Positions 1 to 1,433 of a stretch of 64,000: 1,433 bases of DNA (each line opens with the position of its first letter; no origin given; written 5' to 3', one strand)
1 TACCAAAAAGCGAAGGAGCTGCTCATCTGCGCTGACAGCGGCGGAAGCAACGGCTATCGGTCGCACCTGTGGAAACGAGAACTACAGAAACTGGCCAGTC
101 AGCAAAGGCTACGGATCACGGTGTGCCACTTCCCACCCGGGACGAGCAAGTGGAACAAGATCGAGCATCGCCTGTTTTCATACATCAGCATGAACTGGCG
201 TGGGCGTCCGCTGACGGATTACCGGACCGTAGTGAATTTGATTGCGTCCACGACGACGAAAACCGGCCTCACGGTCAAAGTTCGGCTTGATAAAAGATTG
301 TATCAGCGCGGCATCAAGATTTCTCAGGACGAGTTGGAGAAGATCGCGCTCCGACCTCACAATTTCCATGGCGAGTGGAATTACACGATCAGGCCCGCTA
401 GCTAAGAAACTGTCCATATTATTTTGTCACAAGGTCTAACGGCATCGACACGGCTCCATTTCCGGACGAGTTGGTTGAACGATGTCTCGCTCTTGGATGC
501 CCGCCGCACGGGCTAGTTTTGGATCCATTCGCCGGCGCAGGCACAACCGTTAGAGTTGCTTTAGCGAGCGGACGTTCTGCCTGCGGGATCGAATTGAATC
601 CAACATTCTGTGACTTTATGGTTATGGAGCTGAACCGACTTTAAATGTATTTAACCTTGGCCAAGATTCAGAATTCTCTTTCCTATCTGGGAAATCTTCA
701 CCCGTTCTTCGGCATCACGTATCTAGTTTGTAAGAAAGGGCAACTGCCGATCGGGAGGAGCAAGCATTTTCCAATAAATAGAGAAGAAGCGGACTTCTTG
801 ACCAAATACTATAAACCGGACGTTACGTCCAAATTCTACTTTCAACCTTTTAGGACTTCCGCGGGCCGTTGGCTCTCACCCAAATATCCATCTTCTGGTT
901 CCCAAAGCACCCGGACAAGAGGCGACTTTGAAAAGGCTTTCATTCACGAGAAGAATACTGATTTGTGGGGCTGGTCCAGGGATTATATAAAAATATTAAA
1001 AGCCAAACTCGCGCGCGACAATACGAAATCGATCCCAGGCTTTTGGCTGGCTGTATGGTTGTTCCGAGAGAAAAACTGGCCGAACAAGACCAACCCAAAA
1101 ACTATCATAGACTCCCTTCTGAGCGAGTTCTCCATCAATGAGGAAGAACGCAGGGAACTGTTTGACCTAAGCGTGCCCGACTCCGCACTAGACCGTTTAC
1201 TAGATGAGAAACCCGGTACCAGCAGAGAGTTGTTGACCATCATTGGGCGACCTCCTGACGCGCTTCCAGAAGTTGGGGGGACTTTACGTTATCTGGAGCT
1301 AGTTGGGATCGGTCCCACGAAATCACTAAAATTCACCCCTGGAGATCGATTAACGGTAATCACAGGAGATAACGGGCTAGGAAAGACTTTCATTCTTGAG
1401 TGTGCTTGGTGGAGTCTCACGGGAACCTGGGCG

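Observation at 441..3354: Methylase + ATPase + HNH module (Septu-like with an R-M flavour) in which all three genes carry independent lesions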

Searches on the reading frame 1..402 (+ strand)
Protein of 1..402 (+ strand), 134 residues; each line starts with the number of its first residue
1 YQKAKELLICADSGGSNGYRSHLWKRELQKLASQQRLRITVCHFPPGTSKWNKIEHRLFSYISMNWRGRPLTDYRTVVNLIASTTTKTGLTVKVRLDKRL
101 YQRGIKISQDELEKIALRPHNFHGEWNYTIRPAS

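Call 44: search_protein_families(library=pfam, max_evalue=0.01, proteins=[window:1-402:+])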
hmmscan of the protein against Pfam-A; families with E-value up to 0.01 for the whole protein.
window:1-402:+ (134 aa): 1 family
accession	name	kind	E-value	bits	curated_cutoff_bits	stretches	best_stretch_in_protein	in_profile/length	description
PF07592.17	DDE_Tnp_ISAZ013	-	1.8e-59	201.7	26.9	1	1-132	177-308/308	Rhodopirellula transposase DDE domain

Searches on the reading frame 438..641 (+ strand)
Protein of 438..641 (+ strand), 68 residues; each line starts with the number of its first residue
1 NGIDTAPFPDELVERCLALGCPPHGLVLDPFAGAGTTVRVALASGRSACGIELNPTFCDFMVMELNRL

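Call 6: search_protein_families(library=pfam, max_evalue=0.1, proteins=[window:438-641:+])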
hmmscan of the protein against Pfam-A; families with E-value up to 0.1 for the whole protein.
seq(68 aa): 2 families
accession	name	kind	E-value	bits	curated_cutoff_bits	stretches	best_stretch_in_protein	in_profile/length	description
PF01555.25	N6_N4_Mtase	-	1.4e-15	58.3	26.7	1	5-59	163-217/221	DNA methylase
PF02475.24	TRM5-TYW2_MTfase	-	0.071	13.5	28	1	25-63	38-78/164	TRM5/TYW2 methyltransferase domain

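Call 7: search_protein_families(library=padloc, max_evalue=0.1, proteins=[window:438-641:+])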
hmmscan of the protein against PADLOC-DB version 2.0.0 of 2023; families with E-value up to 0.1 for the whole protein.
seq(68 aa): 65 families (the best 25 are shown)
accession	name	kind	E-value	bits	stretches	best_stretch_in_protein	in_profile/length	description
PDLC03387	MTase_II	-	1.2e-16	58.7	1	2-62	212-272/289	Type II methyltransferase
PDLC03353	MTase_II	-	6.6e-13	46.8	1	5-61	190-246/260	Type II methyltransferase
PDLC03320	MTase_II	-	6.7e-13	46.4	1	9-66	218-275/289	Type II methyltransferase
PDLC03350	MTase_II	-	6.5e-12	43.5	1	6-59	236-289/312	Type II methyltransferase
PDLC03371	MTase_II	-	8.7e-12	43.1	1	6-66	193-253/260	Type II methyltransferase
PDLC03299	MTase_II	-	1.2e-10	39.4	1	8-59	200-251/296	Type II methyltransferase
PDLC03309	MTase_II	-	3.5e-09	34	1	5-58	283-336/353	Type II methyltransferase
PDLC03229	MTase_II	-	1.1e-08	32.3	1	9-63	344-398/436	Type II methyltransferase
PDLC03732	oMTase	-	2.9e-08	31.6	1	9-66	192-249/258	orphan methyltransferase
PDLC03316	MTase_II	-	3.2e-08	31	2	25-56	335-366/390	Type II methyltransferase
PDLC03265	MTase_II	-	3.3e-08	31.3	1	6-68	269-331/333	Type II methyltransferase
PDLC03283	MTase_II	-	4.3e-08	30.8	1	6-65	212-271/352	Type II methyltransferase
PDLC03216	MTase_II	-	4.3e-08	30.5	1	9-61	199-251/364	Type II methyltransferase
PDLC03321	MTase_II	-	4.7e-08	30.5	1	9-61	187-238/245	Type II methyltransferase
PDLC03228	MTase_II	-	1.4e-07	29.6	1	23-58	163-198/227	Type II methyltransferase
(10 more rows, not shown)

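Call 8: search_protein_families(library=ncbifam, max_evalue=0.1, proteins=[window:438-641:+])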
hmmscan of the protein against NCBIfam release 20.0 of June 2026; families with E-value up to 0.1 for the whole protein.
seq(68 aa): 4 families
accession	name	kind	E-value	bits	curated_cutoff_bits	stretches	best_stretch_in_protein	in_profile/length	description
NF008572.0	PRK11524.1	equivalog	1.5e-08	34.1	292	1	9-67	200-255/294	adenine-specific DNA-methyltransferase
NF050803.1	DnaMtaseCcrMCaul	equivalog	7.1e-07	28.5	830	1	9-60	191-242/350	adenine-specific DNA-methyltransferase CcrM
NF010253.0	PRK13699.1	subfamily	2.3e-05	24.2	244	1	23-55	163-195/226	DNA methyltransferase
NF045667.1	MTase_DVU1556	equivalog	0.021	14.3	155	1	12-56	10-56/213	DVU_1556 family methyltransferase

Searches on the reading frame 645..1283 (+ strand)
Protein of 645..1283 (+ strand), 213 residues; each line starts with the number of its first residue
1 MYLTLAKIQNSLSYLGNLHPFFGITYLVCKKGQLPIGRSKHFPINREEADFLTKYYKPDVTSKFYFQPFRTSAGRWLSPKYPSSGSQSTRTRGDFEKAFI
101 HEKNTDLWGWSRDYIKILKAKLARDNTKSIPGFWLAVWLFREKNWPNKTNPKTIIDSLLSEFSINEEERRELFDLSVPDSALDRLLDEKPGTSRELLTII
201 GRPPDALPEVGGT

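Call 33: predict_structure(alignment_id=A2)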
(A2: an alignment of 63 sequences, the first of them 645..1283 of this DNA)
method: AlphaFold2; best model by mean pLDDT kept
length: 213 residues; sequences in the alignment: 63
mean_pLDDT: 91.7   pTM: 0.88
mean pLDDT of the five models: 91.7, 91.2, 91.0, 90.5, 89.5
residues with pLDDT >= 90: 160; 70-90: 49; 50-70: 2; < 50: 2
segments of 3 or more residues with pLDDT < 50: none
pLDDT, mean of each block of 10 residues (from residue 1): 94 94 97 97 95 93 92 86 81 87 91 97 94 97 94 97 98 95 90 89 82 44
secondary structure, 60 per line:
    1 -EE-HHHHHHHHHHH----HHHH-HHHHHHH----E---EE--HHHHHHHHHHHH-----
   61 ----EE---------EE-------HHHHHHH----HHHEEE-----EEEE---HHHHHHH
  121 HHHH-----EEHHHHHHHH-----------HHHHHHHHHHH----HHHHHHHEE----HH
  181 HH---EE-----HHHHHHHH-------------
elements in order: H5-15 H20-23 H25-31 H44-55 H85-91 E99-101 E107-110 H114-124 H132-139 H151-161 H166-172 H179-182 H193-200

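Call 35: search_solved_structures(query=A3, max_evalue=10)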
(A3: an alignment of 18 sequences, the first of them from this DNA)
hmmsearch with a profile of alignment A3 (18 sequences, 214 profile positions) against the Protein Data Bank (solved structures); distinct sequences matched with E-value up to 10: 1.
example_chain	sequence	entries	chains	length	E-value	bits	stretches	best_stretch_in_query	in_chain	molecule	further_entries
2k0s_A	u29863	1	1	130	0.8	12.6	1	114-157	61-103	ADP-ribosylation factor-like protein 2-binding protein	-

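Call 36: fold_search(model_id=the predicted structure, library=pdb)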
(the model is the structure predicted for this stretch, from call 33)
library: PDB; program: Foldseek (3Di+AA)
matches with E <= 10: 49; with E <= 0.001: 0
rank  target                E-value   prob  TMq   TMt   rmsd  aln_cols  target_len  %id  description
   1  1c0w_A                1.8e+00  0.08  0.24  0.27   9.8       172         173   13  CRYSTAL STRUCTURE OF THE COBALT-ACTIVATED DIPHTHERIA TOXIN REPRESSOR-DNA COMPLEX REVEALS A METAL BINDING SH-LIKE DOMAI (released 2000-07-22)
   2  4hv6_B                2.0e+00  0.09  0.24  0.33   9.1       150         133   12  Structure of MNTR H77A mutant in apo- and mn-bound forms (released 2012-11-21)
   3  1c0w_D                2.4e+00  0.06  0.23  0.27   9.0       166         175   11  CRYSTAL STRUCTURE OF THE COBALT-ACTIVATED DIPHTHERIA TOXIN REPRESSOR-DNA COMPLEX REVEALS A METAL BINDING SH-LIKE DOMAI (released 2000-07-22)
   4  1c0w_B                2.5e+00  0.07  0.24  0.23   8.3       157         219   11  CRYSTAL STRUCTURE OF THE COBALT-ACTIVATED DIPHTHERIA TOXIN REPRESSOR-DNA COMPLEX REVEALS A METAL BINDING SH-LIKE DOMAI (released 2000-07-22)
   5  9efw_A                2.5e+00  0.06  0.21  0.31  10.7       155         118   12  Co-crystal structure of yeast Forkhead transcription factor Fkh1 bound to DNA (released 2025-09-24)
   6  1c0w_C                3.0e+00  0.06  0.24  0.27   8.3       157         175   11  CRYSTAL STRUCTURE OF THE COBALT-ACTIVATED DIPHTHERIA TOXIN REPRESSOR-DNA COMPLEX REVEALS A METAL BINDING SH-LIKE DOMAI (released 2000-07-22)
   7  9hcj_X0               3.0e+00  0.02  0.12  0.07  18.9       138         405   11  D. discoideum nuclear pore complex (released 2024-12-25)
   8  7b23_B                3.2e+00  0.04  0.23  0.22  13.8       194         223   10  DtxR-like iron-dependent regulator IdeR complexed with cobalt and the SACE_2689 promoter DNA-binding sequence (released 2021-03-03)
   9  7b20_B                3.8e+00  0.04  0.21  0.20  12.8       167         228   10  DtxR-like iron-dependent regulator IdeR complexed with iron and its consensus DNA-binding sequence (released 2021-03-03)
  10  7b25_B                3.8e+00  0.03  0.20  0.20  13.3       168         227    9  DtxR-like iron-dependent regulator IdeR (Q43A variant) complexed with cobalt and its consensus DNA-binding sequence (released 2021-03-03)
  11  7b24_C                3.8e+00  0.03  0.20  0.19  13.0       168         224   10  DtxR-like iron-dependent regulator IdeR (P39G variant) complexed with cobalt and its consensus DNA-binding sequence (released 2021-03-03)
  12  9bui_f                4.6e+00  0.01  0.14  0.06  16.2       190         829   10  M1A Midnolin-Proteasome (with Ubl) (released 2025-06-11)
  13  9nw3_2A               4.6e+00  0.01  0.14  0.15  20.2       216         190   12  Ciliary tip central pair (released 2025-07-30)
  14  6rim_B                4.6e+00  0.01  0.10  0.06  21.2       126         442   13  Crystal structure of the catalytic domain of the Weissela oryzae botulinum like toxin (released 2019-05-29)
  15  1fx7_B                4.8e+00  0.04  0.22  0.22   9.7       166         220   11  CRYSTAL STRUCTURE OF THE IRON-DEPENDENT REGULATOR (IDER) FROM MYCOBACTERIUM TUBERCULOSIS (released 2001-03-07)
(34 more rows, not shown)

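Call 48: find_homologous_proteins(query=A3, max_evalue=0.001)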
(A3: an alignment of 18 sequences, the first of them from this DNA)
Query A3 (18 sequences) (213 aa, profile of the alignment): 36 proteins with E <= 0.001 among 1897 candidates.
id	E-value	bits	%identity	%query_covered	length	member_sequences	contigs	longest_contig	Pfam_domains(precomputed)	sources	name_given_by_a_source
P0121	4.0e-95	336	51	100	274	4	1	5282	PF13476.13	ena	-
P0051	1.6e-94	334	100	100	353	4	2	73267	PF13476.13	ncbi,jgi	jgi:hypothetical protein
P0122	3.9e-94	332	53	100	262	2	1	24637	PF13476.13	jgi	jgi:hypothetical protein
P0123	8.2e-94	331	55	98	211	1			-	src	-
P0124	2.3e-92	327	56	100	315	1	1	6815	-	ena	-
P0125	2.8e-92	326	55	100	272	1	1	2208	-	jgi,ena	-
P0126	2.2e-89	317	50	100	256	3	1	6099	-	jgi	jgi:hypothetical protein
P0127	5.8e-87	309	50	100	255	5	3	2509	-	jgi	jgi:hypothetical protein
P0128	7.7e-87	309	57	85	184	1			-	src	-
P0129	5.3e-82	293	50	100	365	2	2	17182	PF13476.13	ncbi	-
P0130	9.8e-82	292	60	79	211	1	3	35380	-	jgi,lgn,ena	-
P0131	1.1e-81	292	53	89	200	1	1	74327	-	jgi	jgi:hypothetical protein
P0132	1.2e-81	292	54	100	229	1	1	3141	-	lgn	-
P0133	1.3e-79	285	51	84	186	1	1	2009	-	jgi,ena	jgi:hypothetical protein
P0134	5.4e-76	273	51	84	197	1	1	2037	-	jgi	jgi:hypothetical protein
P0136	2.1e-73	265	50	98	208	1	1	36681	-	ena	-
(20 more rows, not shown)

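Call 49: find_encoding_contigs(protein=P0131, flank=5000, max_places=2)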
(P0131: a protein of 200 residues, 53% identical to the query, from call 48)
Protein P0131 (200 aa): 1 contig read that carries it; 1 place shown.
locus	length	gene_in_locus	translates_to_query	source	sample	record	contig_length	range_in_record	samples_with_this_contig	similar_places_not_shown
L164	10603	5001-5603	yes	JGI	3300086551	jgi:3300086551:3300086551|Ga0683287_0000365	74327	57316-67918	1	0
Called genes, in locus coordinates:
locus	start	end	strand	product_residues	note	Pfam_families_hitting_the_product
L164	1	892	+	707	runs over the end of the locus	PF03190:Thioredox_DsbH, PF13098:Thioredoxin_2 (weak), PF13899:Thioredoxin_7, PF03663:Glyco_hydro_76 (faint)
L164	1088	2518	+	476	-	PF01964:ThiC_Rad_SAM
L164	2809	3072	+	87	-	PF14373:Imm_superinfect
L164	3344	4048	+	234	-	PF13489:Methyltransf_23, PF01209:Ubie_methyltran, PF01135:PCMT (weak), PF05175:MTS (weak), PF13847:Methyltransf_31, PF08241:Methyltransf_11, PF08242:Methyltransf_12, PF13649:Methyltransf_25, +2 more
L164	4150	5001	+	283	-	PF01555:N6_N4_Mtase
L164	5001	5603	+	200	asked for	-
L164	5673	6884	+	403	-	PF13304:AAA_21, PF13476:AAA_23 (faint), PF13175:AAA_15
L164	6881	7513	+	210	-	-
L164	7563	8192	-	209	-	-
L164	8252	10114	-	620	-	PF00654:Voltage_CLC, PF00571:CBS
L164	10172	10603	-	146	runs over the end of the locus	PF12802:MarR_2, PF01047:MarR (weak)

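Call 50: find_encoding_contigs(protein=P0136, flank=5000, max_places=2)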
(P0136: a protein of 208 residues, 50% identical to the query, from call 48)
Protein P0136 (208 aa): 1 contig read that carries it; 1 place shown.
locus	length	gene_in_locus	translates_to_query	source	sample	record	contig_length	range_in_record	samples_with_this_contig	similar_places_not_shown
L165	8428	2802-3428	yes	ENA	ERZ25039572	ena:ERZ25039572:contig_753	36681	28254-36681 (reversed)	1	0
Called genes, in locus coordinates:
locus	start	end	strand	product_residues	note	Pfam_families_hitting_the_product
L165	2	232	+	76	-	?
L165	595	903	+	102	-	-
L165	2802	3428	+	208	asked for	-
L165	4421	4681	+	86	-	-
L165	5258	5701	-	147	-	-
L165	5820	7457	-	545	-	PF00005:ABC_tran, PF00006:ATP-synt_ab (faint), PF02463:SMC_N (faint), PF13476:AAA_23 (faint), PF13555:AAA_29 (faint), PF13304:AAA_21 (faint), PF12848:ABC_tran_Xtn, PF00005:ABC_tran, +1 more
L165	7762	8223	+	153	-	PF00782:DSPc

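Call 51: find_encoding_contigs(protein=P0130, flank=5000, max_places=2)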
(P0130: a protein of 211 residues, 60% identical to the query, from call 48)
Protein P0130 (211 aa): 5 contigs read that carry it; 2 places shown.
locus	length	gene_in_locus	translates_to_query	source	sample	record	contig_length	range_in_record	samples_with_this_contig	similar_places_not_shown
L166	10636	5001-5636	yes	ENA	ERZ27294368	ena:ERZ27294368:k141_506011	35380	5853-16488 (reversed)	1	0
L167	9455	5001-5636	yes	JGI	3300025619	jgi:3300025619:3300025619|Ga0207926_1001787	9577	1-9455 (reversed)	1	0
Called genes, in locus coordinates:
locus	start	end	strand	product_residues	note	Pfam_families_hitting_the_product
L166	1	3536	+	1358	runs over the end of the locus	PF13620:CarboxypepD_reg, PF13715:CarbopepD_reg_2 (weak), PF17210:SdrD_B, PF22904:NOMO1-like_2nd (weak), PF25183:OMP_b-brl_4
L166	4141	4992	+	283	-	PF01555:N6_N4_Mtase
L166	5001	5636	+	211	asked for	-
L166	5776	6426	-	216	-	PF00239:Resolvase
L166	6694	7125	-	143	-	PF23343:REP_ORF2-G2P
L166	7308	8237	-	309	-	-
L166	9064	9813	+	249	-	PF10053:DUF2290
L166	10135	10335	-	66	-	-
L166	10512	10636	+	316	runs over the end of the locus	-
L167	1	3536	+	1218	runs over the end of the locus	?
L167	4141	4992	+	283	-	PF01555:N6_N4_Mtase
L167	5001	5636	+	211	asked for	-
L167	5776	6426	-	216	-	PF00239:Resolvase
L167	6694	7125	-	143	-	PF23343:REP_ORF2-G2P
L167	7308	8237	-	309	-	-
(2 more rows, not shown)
